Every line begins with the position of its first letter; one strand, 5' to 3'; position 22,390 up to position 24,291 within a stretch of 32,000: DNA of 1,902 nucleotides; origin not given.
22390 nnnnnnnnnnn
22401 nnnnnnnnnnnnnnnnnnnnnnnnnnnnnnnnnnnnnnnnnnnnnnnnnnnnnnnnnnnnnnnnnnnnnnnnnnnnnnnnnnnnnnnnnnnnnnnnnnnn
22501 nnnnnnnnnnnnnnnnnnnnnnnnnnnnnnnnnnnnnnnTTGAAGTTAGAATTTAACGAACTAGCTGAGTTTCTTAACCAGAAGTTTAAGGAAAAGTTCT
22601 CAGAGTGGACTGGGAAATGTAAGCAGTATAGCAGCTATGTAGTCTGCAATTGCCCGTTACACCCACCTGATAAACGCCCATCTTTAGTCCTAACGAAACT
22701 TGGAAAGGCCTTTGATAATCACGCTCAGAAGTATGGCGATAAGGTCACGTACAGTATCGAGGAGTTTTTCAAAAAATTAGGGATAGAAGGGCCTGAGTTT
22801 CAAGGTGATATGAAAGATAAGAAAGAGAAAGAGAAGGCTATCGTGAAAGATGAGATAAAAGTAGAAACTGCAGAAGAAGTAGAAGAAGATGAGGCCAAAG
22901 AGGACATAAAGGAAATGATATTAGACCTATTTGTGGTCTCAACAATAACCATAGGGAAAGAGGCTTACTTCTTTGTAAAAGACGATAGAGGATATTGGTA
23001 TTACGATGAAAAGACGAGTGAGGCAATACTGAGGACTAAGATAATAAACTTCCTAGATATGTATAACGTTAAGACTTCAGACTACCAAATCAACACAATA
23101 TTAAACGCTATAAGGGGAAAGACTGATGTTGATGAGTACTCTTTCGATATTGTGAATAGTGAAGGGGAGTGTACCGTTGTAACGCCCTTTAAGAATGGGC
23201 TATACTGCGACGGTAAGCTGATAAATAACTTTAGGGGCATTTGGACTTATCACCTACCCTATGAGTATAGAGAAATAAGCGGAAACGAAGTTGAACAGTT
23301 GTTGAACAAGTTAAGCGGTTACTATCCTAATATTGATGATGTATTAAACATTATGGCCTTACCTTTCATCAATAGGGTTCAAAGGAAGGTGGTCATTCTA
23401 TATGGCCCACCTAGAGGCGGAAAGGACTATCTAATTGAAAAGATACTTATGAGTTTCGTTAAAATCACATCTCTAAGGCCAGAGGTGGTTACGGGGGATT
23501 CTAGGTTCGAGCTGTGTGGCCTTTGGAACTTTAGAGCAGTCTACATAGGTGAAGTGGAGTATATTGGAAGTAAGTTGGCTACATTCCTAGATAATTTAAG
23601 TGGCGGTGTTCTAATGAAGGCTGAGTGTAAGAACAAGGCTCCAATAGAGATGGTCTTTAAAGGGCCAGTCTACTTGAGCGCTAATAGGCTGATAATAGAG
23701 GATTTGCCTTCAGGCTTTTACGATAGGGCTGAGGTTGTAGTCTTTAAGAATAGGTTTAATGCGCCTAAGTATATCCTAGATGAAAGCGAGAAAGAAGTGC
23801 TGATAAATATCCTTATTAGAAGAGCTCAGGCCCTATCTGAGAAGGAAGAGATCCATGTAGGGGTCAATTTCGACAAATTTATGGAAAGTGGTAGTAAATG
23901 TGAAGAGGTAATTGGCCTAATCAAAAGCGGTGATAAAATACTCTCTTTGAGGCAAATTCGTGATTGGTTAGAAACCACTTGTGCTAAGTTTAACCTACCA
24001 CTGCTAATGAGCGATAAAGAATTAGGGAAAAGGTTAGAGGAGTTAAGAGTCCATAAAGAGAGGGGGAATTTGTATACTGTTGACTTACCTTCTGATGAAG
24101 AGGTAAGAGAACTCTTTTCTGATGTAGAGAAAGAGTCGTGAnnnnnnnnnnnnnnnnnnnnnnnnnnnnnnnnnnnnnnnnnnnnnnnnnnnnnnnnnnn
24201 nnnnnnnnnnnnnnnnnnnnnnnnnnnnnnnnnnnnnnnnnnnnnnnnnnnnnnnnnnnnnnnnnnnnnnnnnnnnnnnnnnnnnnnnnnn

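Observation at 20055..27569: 7.47-kb integrative plasmid-like element captured in tRNA-Val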

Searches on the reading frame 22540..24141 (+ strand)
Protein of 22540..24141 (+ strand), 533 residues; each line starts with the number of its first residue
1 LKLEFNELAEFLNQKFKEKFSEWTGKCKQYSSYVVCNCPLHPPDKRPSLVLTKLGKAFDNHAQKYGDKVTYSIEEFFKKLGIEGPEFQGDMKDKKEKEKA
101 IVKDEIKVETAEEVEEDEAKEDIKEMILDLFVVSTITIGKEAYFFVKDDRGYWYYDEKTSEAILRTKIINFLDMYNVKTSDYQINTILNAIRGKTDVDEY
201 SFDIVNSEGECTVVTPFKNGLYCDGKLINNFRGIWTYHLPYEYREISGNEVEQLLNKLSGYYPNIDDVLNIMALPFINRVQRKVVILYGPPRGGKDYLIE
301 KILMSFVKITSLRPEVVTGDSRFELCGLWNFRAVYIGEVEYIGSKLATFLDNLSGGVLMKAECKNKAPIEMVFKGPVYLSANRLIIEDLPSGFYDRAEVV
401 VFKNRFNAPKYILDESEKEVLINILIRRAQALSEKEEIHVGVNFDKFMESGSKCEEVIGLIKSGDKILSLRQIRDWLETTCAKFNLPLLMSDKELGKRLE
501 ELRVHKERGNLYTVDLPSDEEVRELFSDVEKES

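Call 7: search_protein_families(library=pfam, proteins=[window:22540-24141:+], max_evalue=0.01)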
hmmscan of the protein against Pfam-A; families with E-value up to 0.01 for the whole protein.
window:22540-24141:+ (533 aa): 1 family
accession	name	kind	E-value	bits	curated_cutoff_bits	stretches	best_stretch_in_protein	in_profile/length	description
PF19263.5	DUF5906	-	0.00037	21.6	27.6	0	287-384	1-105/114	Family of unknown function (DUF5906)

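Call 11: find_encoding_contigs(protein=window:22540-24141:+, flank=10000, max_places=10)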
Protein window:22540-24141:+ (533 aa): 24 contigs read that carry it; 2 places shown.
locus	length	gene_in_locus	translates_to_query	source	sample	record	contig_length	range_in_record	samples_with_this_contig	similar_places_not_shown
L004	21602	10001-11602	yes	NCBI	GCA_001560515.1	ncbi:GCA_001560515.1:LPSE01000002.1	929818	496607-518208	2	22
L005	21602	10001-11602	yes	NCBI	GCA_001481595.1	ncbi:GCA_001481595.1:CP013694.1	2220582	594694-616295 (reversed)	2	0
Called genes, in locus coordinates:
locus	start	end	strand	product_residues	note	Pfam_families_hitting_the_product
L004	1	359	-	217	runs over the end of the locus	PF00827:Ribosomal_L15e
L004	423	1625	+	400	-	PF01926:MMR_HSR1, PF02421:FeoB_N (faint), PF08438:YGR210-like_G4, PF02824:TGS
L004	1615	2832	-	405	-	PF00483:NTP_transferase, PF01128:IspD (weak), PF12804:NTP_transf_3, PF25084:LbH_EIF2B, PF00132:Hexapep, PF25087:GMPPB_C, PF00132:Hexapep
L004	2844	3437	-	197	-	PF01015:Ribosomal_S3Ae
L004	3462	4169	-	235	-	PF00588:SpoU_methylase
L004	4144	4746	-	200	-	PF02475:TRM5-TYW2_MTfase (weak), PF05175:MTS, PF06325:PrmA, PF13649:Methyltransf_25 (faint)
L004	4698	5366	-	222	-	PF00398:RrnaAD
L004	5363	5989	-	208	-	PF04919:DUF655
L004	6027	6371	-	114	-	PF03874:RNA_pol_Rpb4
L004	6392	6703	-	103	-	PF01157:Ribosomal_L21e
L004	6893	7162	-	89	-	PF07935:SSV1_ORF_D-335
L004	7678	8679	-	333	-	-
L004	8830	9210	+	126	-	-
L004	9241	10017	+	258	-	-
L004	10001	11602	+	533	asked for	-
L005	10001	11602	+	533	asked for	-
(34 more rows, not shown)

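Call 21: search_protein_families(library=phrogs, proteins=[window:22540-24141:+], max_evalue=0.01)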
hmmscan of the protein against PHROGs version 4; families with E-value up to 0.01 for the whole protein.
window:22540-24141:+ (533 aa): 1 family
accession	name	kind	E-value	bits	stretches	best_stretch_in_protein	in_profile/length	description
phrog_864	-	DNA, RNA and nucleotide metabolism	2.4e-09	37.2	1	95-435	190-526/1064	DNA primase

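Call 22: search_protein_families(library=ncbifam, proteins=[window:22540-24141:+], max_evalue=0.01)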
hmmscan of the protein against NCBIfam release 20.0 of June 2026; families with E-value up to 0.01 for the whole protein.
window:22540-24141:+ (533 aa): 1 family
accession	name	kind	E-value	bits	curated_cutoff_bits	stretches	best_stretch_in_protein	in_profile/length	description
TIGR01613.1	primase_Cterm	subfamily_domain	1.7e-05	23.8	108.7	1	279-426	73-230/304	phage/plasmid primase, P4 family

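Call 30: find_homologous_proteins(query=window:22540-24141:+, max_evalue=0.001)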
Query window:22540-24141:+ (533 aa): 1 proteins with E <= 0.001 among 8000 candidates.
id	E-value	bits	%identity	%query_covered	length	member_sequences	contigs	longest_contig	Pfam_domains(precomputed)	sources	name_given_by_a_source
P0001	0.0e+0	1203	100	100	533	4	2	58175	-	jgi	-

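Call 34: search_solved_structures(query=window:22540-24141:+, max_evalue=1, show_alignments=2)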
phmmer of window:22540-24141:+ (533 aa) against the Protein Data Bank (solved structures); distinct sequences matched with E-value up to 1: 0.

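Call 39: search_protein_representatives(protein=window:22540-24141:+)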
Query: 533 residues. Proteins with E-value up to 0.001 (for the whole library): 73; up to 1e-10: 3; up to 1e-30: 1. The best 73 are listed.
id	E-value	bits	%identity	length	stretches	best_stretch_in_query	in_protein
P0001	0.0e+00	1203.4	100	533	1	1-533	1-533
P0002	1.9e-19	85.9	57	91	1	374-455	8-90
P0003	2.4e-12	62.5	32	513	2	16-64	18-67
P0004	1.2e-09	53.6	30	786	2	29-83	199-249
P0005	2.5e-08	49.2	29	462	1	249-432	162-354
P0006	8.9e-08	47.4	33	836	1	282-432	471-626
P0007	1.1e-07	47.1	32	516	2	282-432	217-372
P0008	7.2e-07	44.4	35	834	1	282-419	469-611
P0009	7.8e-07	44.3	26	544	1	280-430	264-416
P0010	1.0e-06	43.9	31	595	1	282-434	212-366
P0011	1.1e-06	43.8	30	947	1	250-420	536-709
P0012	2.7e-06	42.5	30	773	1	284-423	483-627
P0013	3.0e-06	42.4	30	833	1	263-435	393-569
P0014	3.1e-06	42.3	31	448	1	280-419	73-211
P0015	4.3e-06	41.8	30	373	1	266-434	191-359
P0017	6.3e-06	41.3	23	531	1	107-432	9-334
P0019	7.4e-06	41.1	25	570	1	114-414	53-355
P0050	2.5e-04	36.0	26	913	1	29-435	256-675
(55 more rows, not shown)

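Call 40: search_protein_families(library=pfam, proteins=[P0003, P0004, P0005, P0006, P0007, P0009, P0010, P0017, P0019, P0050], max_evalue=0.001)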
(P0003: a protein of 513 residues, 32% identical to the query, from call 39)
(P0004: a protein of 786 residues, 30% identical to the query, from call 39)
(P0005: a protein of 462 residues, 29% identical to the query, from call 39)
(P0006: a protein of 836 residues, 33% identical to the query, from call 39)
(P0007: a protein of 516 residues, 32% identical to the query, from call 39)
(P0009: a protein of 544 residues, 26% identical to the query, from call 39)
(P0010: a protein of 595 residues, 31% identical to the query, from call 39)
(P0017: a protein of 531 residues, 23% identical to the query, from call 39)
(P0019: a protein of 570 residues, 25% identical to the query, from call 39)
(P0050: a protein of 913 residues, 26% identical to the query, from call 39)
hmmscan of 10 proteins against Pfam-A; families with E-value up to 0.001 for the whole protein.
P0003 (513 aa): 1 family
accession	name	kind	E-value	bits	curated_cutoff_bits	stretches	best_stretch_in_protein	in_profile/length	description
PF19263.5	DUF5906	-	6.7e-15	56.2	27.6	1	279-378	2-107/114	Family of unknown function (DUF5906)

P0004 (786 aa): 2 families
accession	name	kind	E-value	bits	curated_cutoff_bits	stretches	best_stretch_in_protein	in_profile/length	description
PF19263.5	DUF5906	-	3.9e-20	73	27.6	1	425-534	1-112/114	Family of unknown function (DUF5906)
PF03288.22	Pox_D5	-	0.00037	21.3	21.4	0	600-634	5-39/86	Poxvirus D5 protein-like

P0005 (462 aa): 1 family
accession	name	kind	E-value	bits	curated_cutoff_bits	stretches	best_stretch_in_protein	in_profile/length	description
PF19263.5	DUF5906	-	4.2e-17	63.3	27.6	1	204-318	1-114/114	Family of unknown function (DUF5906)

P0006 (836 aa): 4 families
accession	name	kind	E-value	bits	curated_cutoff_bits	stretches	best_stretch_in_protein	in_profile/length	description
PF19263.5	DUF5906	-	2.6e-16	60.7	27.6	1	476-585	1-112/114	Family of unknown function (DUF5906)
PF09250.16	Prim-Pol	-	5.6e-09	37.1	22.8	1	22-167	8-148/158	Bifunctional DNA primase/polymerase, N-terminal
PF03288.22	Pox_D5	-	4.8e-06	27.4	21.4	1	654-713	8-71/86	Poxvirus D5 protein-like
PF22763.1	NrS1-1_pol-like_HBD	-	0.00096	19.4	27.9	0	229-275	1-53/64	NrS-1 polymerase HBD domain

P0007 (516 aa): 3 families
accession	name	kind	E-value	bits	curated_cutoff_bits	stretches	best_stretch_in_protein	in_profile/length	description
PF19263.5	DUF5906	-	2.1e-15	57.8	27.6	1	222-331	1-112/114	Family of unknown function (DUF5906)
PF03288.22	Pox_D5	-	0.0005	20.9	21.4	1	395-471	3-74/86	Poxvirus D5 protein-like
PF00519.23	PPV_E1_C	-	0.00069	19.3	26.5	0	211-369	113-269/289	Papillomavirus helicase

P0009 (544 aa): 1 family
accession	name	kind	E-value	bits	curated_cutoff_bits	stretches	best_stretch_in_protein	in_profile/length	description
PF19263.5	DUF5906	-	2.7e-20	73.6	27.6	1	271-380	1-112/114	Family of unknown function (DUF5906)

P0010 (595 aa): 1 family
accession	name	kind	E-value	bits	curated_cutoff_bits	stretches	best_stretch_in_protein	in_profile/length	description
PF19263.5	DUF5906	-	4.7e-18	66.3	27.6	1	217-326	1-112/114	Family of unknown function (DUF5906)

P0017 (531 aa): 3 families
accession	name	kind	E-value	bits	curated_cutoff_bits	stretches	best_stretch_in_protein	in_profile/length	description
PF19263.5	DUF5906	-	3e-18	67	27.6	1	187-298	1-114/114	Family of unknown function (DUF5906)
PF03288.22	Pox_D5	-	0.00019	22.3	21.4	0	359-402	2-46/86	Poxvirus D5 protein-like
PF08706.16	D5_N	-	0.00089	20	22.4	1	43-150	12-135/145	D5 N terminal like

P0019 (570 aa): 1 family
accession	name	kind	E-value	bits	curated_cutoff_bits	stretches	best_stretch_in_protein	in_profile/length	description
PF19263.5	DUF5906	-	2.7e-17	63.9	27.6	1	226-337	1-114/114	Family of unknown function (DUF5906)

P0050 (913 aa): 5 families
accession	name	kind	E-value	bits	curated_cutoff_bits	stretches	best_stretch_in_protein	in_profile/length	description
PF19263.5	DUF5906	-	1.3e-15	58.5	27.6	1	522-632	1-114/114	Family of unknown function (DUF5906)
PF09250.16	Prim-Pol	-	2.4e-13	51.3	22.8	1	19-188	4-157/158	Bifunctional DNA primase/polymerase, N-terminal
PF08706.16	D5_N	-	2.6e-12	47.7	22.4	1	382-496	12-144/145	D5 N terminal like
PF22090.1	Gins51_C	-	6.3e-10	39.1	27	1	860-905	2-47/48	Gins51, C-terminal domain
PF00519.23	PPV_E1_C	-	0.00095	18.8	26.5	0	482-548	85-150/289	Papillomavirus helicase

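Call 52: find_homologous_proteins(query=P0003, max_evalue=0.001)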
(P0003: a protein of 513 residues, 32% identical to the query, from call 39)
Query P0003 (513 aa): 9 proteins with E <= 0.001 among 5550 candidates.
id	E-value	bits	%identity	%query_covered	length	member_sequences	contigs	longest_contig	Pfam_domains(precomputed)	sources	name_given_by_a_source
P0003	0.0e+0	1175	100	100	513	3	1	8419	PF19263.6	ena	-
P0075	2.9e-12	64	55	9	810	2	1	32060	PF19263.6,PF08706.17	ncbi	-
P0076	1.2e-8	52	52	12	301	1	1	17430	-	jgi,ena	-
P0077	3.2e-8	51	45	13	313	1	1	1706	PF09250.17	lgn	-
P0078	2.3e-7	48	53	10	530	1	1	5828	-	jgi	jgi:hypothetical protein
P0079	3.1e-7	48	60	8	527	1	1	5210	-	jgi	jgi:hypothetical protein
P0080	1.3e-6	46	32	22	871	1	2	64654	PF09250.17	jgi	jgi:hypothetical protein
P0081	5.5e-6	43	56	8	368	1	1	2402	-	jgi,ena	-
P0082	2.1e-5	42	39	15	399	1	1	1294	-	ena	-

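Call 53: find_encoding_contigs(protein=P0003, flank=10000, max_places=3)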
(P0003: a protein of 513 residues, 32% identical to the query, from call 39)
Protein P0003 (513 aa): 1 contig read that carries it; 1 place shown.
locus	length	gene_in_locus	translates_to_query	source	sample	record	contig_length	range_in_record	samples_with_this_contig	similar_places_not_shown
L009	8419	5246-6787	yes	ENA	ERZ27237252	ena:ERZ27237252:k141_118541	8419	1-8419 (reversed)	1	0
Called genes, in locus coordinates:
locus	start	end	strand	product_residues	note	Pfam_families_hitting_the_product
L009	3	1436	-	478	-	?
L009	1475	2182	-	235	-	-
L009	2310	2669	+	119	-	-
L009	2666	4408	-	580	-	PF00270:DEAD, PF04851:ResIII, PF22527:DEXQc_Suv3, PF00271:Helicase_C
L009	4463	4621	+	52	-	-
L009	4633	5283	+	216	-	-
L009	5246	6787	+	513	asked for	PF19263:DUF5906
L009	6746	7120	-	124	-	-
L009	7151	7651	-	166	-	-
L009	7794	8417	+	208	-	?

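Call 61: find_related_loci(query=A3, collection=metagenome_contigs, flank=10000)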
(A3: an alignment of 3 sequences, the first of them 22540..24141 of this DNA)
Query A3 (533 aa) in metagenome_contigs; peptide patterns used: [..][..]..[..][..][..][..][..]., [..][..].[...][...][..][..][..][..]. (x = any residue, [..] = any of these).
327 stretches matched a pattern; 1 encode a relative of the query (tblastn E <= 1e-3); 1 distinct loci.
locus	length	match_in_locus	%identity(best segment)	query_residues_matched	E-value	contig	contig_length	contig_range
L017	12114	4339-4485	57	17-64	2e-14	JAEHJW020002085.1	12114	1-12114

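Call 62: find_related_loci(query=A3, collection=viral_contigs, flank=10000)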
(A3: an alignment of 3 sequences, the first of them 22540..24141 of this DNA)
Query A3 (533 aa) in viral_contigs; peptide patterns used: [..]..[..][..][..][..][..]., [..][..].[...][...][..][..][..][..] (x = any residue, [..] = any of these).
469 stretches matched a pattern, but none encodes a relative of the query by tblastn (E <= 1e-3).

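Call 66: search_protein_families(library=pfam, proteins=[L017:514-1221:-, L017:1349-1708:+, L017:5785-6159:-, L017:6190-6690:-, L017:6700-7398:+, L017:7673-8161:-, L017:8643-9410:+, L017:9382-10563:+, L017:10563-10979:+, L017:10984-11436:+], max_evalue=0.01)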
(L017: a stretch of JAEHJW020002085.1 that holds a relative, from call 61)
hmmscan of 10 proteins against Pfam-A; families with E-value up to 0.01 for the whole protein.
L017:514-1221:- (235 aa): 0 families

L017:1349-1708:+ (119 aa): 0 families

L017:5785-6159:- (124 aa): 0 families

L017:6190-6690:- (166 aa): 0 families

L017:6700-7398:+ (232 aa): 0 families

L017:7673-8161:- (162 aa): 0 families

L017:8643-9410:+ (255 aa): 0 families

L017:9382-10563:+ (393 aa): 0 families

L017:10563-10979:+ (138 aa): 0 families

L017:10984-11436:+ (150 aa): 1 family
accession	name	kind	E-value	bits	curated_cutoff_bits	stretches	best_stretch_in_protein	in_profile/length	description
PF00462.30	Glutaredoxin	-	0.0013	19.3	22.9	1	76-124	7-54/60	Glutaredoxin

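Call 70: search_protein_families(library=padloc, proteins=[window:22540-24141:+], max_evalue=0.01)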
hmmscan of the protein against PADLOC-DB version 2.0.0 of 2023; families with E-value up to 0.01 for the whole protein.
window:22540-24141:+ (533 aa): 0 families
